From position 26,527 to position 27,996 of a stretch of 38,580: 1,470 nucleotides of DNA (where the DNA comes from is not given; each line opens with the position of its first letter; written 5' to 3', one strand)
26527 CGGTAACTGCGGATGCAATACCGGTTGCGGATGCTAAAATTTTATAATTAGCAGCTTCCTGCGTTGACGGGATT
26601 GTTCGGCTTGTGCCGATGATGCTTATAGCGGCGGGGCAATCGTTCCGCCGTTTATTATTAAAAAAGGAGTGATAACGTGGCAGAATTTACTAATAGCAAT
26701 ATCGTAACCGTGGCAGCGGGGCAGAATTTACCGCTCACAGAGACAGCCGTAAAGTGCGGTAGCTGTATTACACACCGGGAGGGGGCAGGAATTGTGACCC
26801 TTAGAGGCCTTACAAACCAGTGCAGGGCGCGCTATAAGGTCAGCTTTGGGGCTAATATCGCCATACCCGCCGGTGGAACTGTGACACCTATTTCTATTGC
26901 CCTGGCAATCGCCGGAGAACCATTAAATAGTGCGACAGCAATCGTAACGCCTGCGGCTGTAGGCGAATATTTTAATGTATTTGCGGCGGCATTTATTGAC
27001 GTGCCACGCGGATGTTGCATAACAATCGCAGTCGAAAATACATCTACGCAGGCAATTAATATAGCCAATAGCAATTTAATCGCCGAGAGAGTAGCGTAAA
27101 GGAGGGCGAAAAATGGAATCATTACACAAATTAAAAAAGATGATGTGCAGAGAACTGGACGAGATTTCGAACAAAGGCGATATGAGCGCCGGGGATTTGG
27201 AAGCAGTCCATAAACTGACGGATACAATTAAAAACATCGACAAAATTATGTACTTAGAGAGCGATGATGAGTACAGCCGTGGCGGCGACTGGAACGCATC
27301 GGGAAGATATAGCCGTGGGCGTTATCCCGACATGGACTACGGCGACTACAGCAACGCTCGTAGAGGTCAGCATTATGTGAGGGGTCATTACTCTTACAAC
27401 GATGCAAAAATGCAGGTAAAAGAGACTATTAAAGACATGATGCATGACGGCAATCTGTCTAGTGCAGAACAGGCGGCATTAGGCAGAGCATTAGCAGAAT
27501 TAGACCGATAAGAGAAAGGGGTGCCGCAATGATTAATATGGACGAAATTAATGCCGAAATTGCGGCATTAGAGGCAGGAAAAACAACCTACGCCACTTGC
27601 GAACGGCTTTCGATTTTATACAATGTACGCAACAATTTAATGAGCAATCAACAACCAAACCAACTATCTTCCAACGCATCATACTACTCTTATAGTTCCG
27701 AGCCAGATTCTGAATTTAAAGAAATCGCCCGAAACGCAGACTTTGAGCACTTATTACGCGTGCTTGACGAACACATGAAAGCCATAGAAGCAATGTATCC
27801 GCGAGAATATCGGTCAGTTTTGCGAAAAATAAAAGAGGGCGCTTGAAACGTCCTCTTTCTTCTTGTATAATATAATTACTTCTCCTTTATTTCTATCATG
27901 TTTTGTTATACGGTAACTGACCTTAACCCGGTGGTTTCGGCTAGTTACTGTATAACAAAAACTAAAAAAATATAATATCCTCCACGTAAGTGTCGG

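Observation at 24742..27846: Terminator-bounded cargo cassette at the prophage end encodes low-complexity, Cys-rich, spore-surface-like proteins with no recognisable phage role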

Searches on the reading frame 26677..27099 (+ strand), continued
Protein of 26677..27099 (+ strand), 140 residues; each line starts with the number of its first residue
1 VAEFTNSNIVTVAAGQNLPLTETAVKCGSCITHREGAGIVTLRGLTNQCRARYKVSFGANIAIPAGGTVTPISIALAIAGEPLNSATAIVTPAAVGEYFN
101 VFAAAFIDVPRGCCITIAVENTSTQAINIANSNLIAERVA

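Call 46: search_dna_similar(query=window:26677-27096:+, collection=phages, mode=protein, max_rows=60, rows=spread, max_evalue=0.001)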
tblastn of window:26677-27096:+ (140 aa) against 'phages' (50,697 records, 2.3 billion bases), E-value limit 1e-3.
Records with a match: 15; places in all: 15; records where one place covers at least 80% of the query: 15.
Best place of each record, by identity: 90-95% 1; 60-80% 9; <60% 5.
By first word of the organism name: Bacteriophage 11; Dulem 3; Butyrivibrio 1.
By host as written in the record: - 11; Propithecus coquereli 2; Butyrivibrio fibrisolvens DSM 3071 1; Varecia variegata 1.
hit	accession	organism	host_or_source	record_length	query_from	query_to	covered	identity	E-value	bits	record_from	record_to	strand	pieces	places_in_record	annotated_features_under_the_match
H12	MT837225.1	Bacteriophage sp.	human fecal samples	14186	1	140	100%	94.3%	3e-79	259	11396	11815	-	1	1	record has no annotation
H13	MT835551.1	Bacteriophage sp.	human fecal samples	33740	1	140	100%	76.4%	3e-64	216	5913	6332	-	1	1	record has no annotation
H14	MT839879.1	Bacteriophage sp.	human fecal samples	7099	1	140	100%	75.9%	7e-64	215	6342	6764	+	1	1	record has no annotation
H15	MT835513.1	Bacteriophage sp.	human fecal samples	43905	1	140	100%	67.9%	2e-56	194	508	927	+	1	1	record has no annotation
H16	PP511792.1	Dulem virus 33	Propithecus coquereli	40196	3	140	99%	66.7%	3e-55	191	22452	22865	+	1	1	hypothetical protein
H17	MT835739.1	Bacteriophage sp.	human fecal samples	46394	1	140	100%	61.4%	6e-49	172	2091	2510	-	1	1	record has no annotation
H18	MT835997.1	Bacteriophage sp.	human fecal samples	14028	1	140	100%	61.4%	1e-48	172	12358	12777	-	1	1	record has no annotation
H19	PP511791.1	Dulem virus 39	Propithecus coquereli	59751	3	140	99%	61.9%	1e-48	171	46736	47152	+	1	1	hypothetical protein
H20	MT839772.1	Bacteriophage sp.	human fecal samples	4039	1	140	100%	60.7%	2e-48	171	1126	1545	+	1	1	record has no annotation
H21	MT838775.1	Bacteriophage sp.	human fecal samples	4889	1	140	100%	60.0%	5e-48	170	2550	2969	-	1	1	record has no annotation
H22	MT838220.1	Bacteriophage sp.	human fecal samples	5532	1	140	100%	58.6%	1e-45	163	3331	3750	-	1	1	record has no annotation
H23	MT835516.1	Bacteriophage sp.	human fecal samples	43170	1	140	100%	58.2%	2e-43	156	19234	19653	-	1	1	record has no annotation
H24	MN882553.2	Butyrivibrio virus Ceridwen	Butyrivibrio fibrisolvens DSM 3071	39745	1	140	100%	48.7%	2e-34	131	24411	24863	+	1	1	hypothetical protein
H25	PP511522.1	Dulem virus 35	Varecia variegata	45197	1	139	99%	41.7%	2e-23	100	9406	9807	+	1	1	hypothetical protein (x2)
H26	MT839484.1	Bacteriophage sp.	human fecal samples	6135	1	139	99%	36.0%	1e-19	89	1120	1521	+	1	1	record has no annotation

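Call 47: get_annotated_region(hit=H24, flank=9000)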
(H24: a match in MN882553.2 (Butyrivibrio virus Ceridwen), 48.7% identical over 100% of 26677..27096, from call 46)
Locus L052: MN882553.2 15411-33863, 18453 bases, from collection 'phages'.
description: Butyrivibrio virus Ceridwen, complete genome.
organism: Butyrivibrio virus Ceridwen (NCBI taxid 2696359)
taxonomy: Viruses; Duplodnaviria; Heunggongvirae; Uroviricota; Caudoviricetes
host: Butyrivibrio fibrisolvens DSM 3071; source: -; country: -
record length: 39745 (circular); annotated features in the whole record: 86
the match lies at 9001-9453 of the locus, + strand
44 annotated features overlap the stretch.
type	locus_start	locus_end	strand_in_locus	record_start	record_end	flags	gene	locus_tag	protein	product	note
CDS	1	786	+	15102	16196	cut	-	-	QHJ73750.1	hypothetical protein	Hypothetical coding region with unknown function. ORF predicted by GeneMarkS-2, Glimmer3, Phanotate-v1.1.2, ...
CDS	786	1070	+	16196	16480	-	-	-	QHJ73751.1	hypothetical protein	Hypothetical coding region with unknown function. ORF predicted by GeneMarkS-2, Glimmer3, Phanotate-v1.1.2, ...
regulatory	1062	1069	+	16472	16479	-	-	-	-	promoter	promoter predicted by PhagePromoter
CDS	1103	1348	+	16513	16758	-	-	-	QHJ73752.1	hypothetical protein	Hypothetical coding region with unknown function. ORF predicted by GeneMarkS-2, Glimmer3, Phanotate-v1.1.2, ...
repeat_region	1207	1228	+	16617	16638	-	-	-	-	-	Score 52: 20/22 (90%25) matches%2C 0 gaps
repeat_region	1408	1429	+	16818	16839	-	-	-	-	-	Score 52: 20/22 (90%25) matches%2C 0 gaps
CDS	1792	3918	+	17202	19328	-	-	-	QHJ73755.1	hypothetical protein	Hypothetical coding region with unknown function. ORF predicted by Phanotate-v1.1.2, Prodigal-v2.6.3.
CDS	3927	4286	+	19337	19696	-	-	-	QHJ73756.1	hypothetical protein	Hypothetical coding region with unknown function. ORF predicted by GeneMarkS-2, Glimmer3, Phanotate-v1.1.2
CDS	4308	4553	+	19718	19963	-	-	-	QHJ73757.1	hypothetical protein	Hypothetical coding region with unknown function. ORF predicted by GeneMarkS-2, Glimmer3, Phanotate-v1.1.2, ...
regulatory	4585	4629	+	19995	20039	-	-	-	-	terminator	Predicted by FindTerm v2.8.1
CDS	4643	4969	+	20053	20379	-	-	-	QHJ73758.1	hypothetical protein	Hypothetical coding region with unknown function. ORF predicted by Phanotate-v1.1.2, Prodigal-v2.6.3. Alternative ORF ...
CDS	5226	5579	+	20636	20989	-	-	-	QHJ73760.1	hypothetical protein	Hypothetical coding region with unknown function. ORF predicted by GeneMarkS-2, Glimmer3, Phanotate-v1.1.2, ...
CDS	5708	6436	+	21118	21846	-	-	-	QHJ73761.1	hypothetical protein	Pfam endo-beta-N-acetylglucosaminidase domain 17-157bp (PF01832.20), putative peptidoglycan binding domain 1 184-239bp ...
regulatory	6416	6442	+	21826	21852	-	-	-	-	promoter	promoter predicted by PhagePromoter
CDS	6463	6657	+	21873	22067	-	-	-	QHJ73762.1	hypothetical protein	Hypothetical coding region with unknown function. ORF predicted by GeneMarkS-2, Glimmer3, Phanotate-v1.1.2, ...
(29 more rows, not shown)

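Call 50: get_annotated_region(hit=H16, flank=9000)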
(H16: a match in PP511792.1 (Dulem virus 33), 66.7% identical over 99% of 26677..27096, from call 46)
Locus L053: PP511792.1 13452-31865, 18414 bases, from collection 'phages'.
description: Dulem virus 33 isolate Duke_28FS_2, complete genome.
organism: Dulem virus 33 (NCBI taxid 3145751)
taxonomy: Viruses; Duplodnaviria; Heunggongvirae; Uroviricota; Caudoviricetes
host: Propithecus coquereli; source: feces; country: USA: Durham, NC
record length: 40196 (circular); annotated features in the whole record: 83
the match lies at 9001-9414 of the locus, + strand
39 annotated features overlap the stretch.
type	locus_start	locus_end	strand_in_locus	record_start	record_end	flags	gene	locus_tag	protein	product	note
CDS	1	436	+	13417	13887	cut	-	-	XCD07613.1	hypothetical protein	-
CDS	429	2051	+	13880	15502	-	-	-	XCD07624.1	hypothetical protein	-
CDS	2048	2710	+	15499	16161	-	-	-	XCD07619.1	hypothetical protein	-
CDS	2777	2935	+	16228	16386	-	-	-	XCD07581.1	hypothetical protein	-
CDS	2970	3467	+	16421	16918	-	-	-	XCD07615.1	hypothetical protein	-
CDS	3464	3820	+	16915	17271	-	-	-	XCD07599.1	hypothetical protein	-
CDS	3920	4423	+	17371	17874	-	-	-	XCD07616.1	hypothetical protein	-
CDS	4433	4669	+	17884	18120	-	-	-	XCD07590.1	hypothetical protein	-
CDS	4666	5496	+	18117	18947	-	-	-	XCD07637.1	PGrP protein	-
CDS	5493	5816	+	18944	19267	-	-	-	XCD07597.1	hypothetical protein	-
CDS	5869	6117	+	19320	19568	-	-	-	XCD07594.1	hypothetical protein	-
CDS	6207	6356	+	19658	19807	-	-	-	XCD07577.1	hypothetical protein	-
CDS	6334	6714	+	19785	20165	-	-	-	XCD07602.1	hypothetical protein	-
CDS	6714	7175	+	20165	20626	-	-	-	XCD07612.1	hypothetical protein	-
CDS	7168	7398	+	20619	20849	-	-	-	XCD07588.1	hypothetical protein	-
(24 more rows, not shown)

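Call 51: get_annotated_region(hit=H25, flank=9000)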
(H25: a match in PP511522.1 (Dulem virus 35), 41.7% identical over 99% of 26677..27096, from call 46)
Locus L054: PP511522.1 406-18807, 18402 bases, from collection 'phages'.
description: Dulem virus 35 isolate Duke_24FS_4, complete genome.
organism: Dulem virus 35 (NCBI taxid 3145753)
taxonomy: Viruses; Duplodnaviria; Heunggongvirae; Uroviricota; Caudoviricetes
host: Varecia variegata; source: feces; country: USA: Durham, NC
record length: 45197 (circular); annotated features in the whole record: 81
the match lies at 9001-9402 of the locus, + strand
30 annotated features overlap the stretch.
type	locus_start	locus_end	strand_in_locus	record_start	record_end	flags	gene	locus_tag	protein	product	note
CDS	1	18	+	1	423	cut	-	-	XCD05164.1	terminase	-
CDS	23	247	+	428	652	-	-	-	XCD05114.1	hypothetical protein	-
CDS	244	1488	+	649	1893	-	-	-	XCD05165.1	terminase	-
CDS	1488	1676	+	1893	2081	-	-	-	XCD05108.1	hypothetical protein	-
CDS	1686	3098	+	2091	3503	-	-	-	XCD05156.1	portal protein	-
CDS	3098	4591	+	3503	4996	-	-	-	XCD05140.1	hypothetical protein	-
CDS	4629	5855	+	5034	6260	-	-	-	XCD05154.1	minor capsid protein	-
CDS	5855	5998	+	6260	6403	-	-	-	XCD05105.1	hypothetical protein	-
CDS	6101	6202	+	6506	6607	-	-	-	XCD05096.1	hypothetical protein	-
CDS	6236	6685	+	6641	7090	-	-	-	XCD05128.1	hypothetical protein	-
CDS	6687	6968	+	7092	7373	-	-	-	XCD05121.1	hypothetical protein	-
CDS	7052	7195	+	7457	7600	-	-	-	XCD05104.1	hypothetical protein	-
CDS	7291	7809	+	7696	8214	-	-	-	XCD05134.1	hypothetical protein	-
CDS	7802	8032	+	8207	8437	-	-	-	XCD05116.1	hypothetical protein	-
CDS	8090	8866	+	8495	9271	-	-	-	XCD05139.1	hypothetical protein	-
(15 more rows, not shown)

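Call 57: fold_search(model_id=the predicted structure, library=viral)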
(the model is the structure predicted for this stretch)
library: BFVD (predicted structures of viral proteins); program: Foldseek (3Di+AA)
matches with E <= 10: 1852; with E <= 0.001: 300
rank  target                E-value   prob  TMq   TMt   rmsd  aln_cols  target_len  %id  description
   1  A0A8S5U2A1            1.2e-12  1.00  0.89  0.92   1.5       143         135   31  Uncharacterized protein [Siphoviridae sp. ctqzz19]
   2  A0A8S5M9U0            1.5e-09  1.00  0.84  0.85   2.2       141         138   19  Uncharacterized protein [Siphoviridae sp. ctv4j104]
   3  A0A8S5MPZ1            1.6e-09  1.00  0.81  0.87   2.6       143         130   20  Uncharacterized protein [Podoviridae sp. ctoqT5]
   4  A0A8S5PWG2            6.6e-09  1.00  0.84  0.86   2.0       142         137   22  Uncharacterized protein [Myoviridae sp. ctWiL39]
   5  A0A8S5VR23            6.6e-09  1.00  0.83  0.86   1.9       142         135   24  (no name in the UniProt tables at hand)
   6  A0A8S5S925            3.3e-08  1.00  0.85  0.84   2.0       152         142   16  BclA protein [Phage sp. ctGns7]
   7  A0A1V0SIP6            6.9e-08  1.00  0.72  0.25   3.0       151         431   21  Collagen triple helix repeat motif-containing protein [Klosneuvirus KNV1]
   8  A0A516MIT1            1.9e-07  1.00  0.69  0.28   4.0       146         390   20  (no name in the UniProt tables at hand)
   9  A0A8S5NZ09            5.5e-07  1.00  0.72  0.71   3.3       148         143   19  Uncharacterized protein [Siphoviridae sp. ctiMP24]
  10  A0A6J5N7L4            1.0e-06  1.00  0.74  0.54   3.4       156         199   15  Uncharacterized protein [uncultured Caudovirales phage]
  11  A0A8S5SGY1            1.7e-06  1.00  0.78  0.75   2.5       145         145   15  BclA protein [Siphoviridae sp. ctzyE57]
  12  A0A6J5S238            1.7e-06  1.00  0.68  0.46   3.9       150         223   12  Uncharacterized protein [uncultured Caudovirales phage]
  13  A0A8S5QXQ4            2.1e-06  1.00  0.73  0.68   3.5       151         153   16  Uncharacterized protein [Siphoviridae sp. ct9lR64]
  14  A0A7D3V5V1            2.1e-06  1.00  0.69  0.27   3.6       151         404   11  Collagen-like protein with C1q domain [Fadolivirus FV1/VV64]
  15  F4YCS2                2.2e-06  1.00  0.70  0.51   3.8       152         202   13  (no name in the UniProt tables at hand)
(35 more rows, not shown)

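Call 69: search_protein_families(library=padloc, proteins=[window:26677-27099:+], max_evalue=0.1)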
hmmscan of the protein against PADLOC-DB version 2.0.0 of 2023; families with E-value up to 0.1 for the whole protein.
window:26677-27099:+ (140 aa): 0 families

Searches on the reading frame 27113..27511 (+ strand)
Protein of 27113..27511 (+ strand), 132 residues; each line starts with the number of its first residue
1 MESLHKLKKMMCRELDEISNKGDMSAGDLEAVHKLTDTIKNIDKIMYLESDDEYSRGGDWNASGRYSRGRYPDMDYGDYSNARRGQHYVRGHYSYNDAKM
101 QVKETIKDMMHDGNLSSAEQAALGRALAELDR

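Call 3: search_protein_families(library=pfam, proteins=[window:27113-27511:+], max_evalue=1)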
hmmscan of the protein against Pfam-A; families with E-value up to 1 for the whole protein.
window:27113-27511:+ (132 aa): 2 families
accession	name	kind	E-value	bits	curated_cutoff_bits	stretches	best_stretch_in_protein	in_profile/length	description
PF19531.4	DUF6058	-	0.056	14.1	25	0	98-132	62-99/126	Family of unknown function (DUF6058)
PF20531.3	DUF6746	-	0.065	13.6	27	1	12-41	48-77/124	Family of unknown function (DUF6746)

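Call 4: search_protein_families(library=phrogs, proteins=[window:27113-27511:+], max_evalue=1)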
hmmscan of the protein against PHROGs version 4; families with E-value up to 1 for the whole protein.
window:27113-27511:+ (132 aa): 2 families
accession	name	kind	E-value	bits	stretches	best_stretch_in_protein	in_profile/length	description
phrog_28802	-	unknown function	6.6e-08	34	1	5-58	3-55/190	-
phrog_21914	-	unknown function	0.16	13.4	0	98-131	29-62/68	-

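Call 13: search_protein_families(library=ncbifam, proteins=[window:27113-27511:+], max_evalue=1)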
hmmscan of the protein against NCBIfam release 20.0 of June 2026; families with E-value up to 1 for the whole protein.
window:27113-27511:+ (132 aa): 2 families
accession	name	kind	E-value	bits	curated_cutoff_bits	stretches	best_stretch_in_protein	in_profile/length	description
NF011910.0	PRK15383.1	equivalog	0.097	11.7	605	0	20-55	95-128/335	type III secretion system effector arginine glycosyltransferase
NF001647.0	PRK00420.1-4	equivalog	0.13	12.4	108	1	3-55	72-121/130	hypothetical protein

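Call 60: search_protein_families(library=pfam, alignment_id=A7, max_evalue=0.01)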
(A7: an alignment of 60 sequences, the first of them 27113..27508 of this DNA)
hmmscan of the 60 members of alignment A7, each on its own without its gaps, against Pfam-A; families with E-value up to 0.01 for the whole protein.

A. member 1, window:27113-27508:+ (132 aa): 0 families

B. families by the number of members that match (of 60 scanned): 11 families
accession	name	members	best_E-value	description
PF10263.15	SprT-like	5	5.9e-05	SprT-like family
PF06114.19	Peptidase_M78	4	0.00029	IrrE N-terminal-like domain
PF20573.4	DUF6782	3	1.9e-05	Putative metallopeptidase family (DUF6782)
PF19789.6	DUF6273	1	1.1e-13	Domain of unknown function (DUF6273)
PF20155.4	TMP_3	1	0.00015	Tape measure protein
PF12728.13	HTH_17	1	0.0017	Helix-turn-helix domain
PF19443.4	DAHL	1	0.0018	DAHL domain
PF20449.3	DUF6706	1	0.0023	Family of unknown function (DUF6706)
PF07240.16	Turandot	1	0.0027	Stress-inducible humoral factor Turandot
PF00804.31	Syntaxin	1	0.007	Syntaxin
PF11155.13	DUF2935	1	0.0074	Domain of unknown function (DUF2935)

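Call 69: search_protein_families(library=padloc, proteins=[window:27113-27511:+], max_evalue=0.1)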
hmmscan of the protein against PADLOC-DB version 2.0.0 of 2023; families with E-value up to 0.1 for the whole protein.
window:27113-27511:+ (132 aa): 0 families

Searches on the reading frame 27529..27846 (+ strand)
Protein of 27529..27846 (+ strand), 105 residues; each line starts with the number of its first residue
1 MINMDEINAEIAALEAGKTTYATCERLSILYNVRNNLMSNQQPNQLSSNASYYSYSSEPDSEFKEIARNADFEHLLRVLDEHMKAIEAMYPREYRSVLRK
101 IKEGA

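Call 3: search_protein_families(library=pfam, proteins=[window:27529-27846:+], max_evalue=1)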
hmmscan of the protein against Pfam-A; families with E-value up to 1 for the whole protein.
window:27529-27846:+ (105 aa): 0 families

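Call 4: search_protein_families(library=phrogs, proteins=[window:27529-27846:+], max_evalue=1)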
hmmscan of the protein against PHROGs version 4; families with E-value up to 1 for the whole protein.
window:27529-27846:+ (105 aa): 2 families
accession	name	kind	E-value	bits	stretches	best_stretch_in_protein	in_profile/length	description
phrog_14272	-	unknown function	0.044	14.1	1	6-68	169-230/231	-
phrog_10389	-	unknown function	0.24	12.3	1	9-46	29-66/101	-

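Call 13: search_protein_families(library=ncbifam, proteins=[window:27529-27846:+], max_evalue=1)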
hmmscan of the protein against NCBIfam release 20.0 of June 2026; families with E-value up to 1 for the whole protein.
window:27529-27846:+ (105 aa): 1 family
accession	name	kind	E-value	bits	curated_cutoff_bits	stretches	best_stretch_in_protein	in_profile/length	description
NF007917.1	PRK10632.1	equivalog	0.13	11.3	425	0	40-70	178-207/303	HTH-type transcriptional activator AaeR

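Call 69: search_protein_families(library=padloc, proteins=[window:27529-27846:+], max_evalue=0.1)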
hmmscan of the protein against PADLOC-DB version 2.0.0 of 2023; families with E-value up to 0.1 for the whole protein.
window:27529-27846:+ (105 aa): 0 families

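Call 92: search_solved_structures(query=A12, max_evalue=10)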
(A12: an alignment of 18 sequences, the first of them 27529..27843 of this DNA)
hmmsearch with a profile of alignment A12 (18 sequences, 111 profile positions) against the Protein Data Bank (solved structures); distinct sequences matched with E-value up to 10: 4.
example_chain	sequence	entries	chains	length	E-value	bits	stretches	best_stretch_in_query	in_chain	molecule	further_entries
3vuo_A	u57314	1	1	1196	0.29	14.5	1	66-97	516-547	NTNHA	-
4irl_A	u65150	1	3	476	0.6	13.5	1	28-102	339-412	Maltose-binding periplasmic protein, Novel protein similar to vertebrate guanylate binding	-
8hkr_A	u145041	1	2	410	1.1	12.6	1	66-94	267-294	Protein lysine methyltransferase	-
7cgu_A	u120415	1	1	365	1.4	12.3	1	55-98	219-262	Alcohol dehydrogenase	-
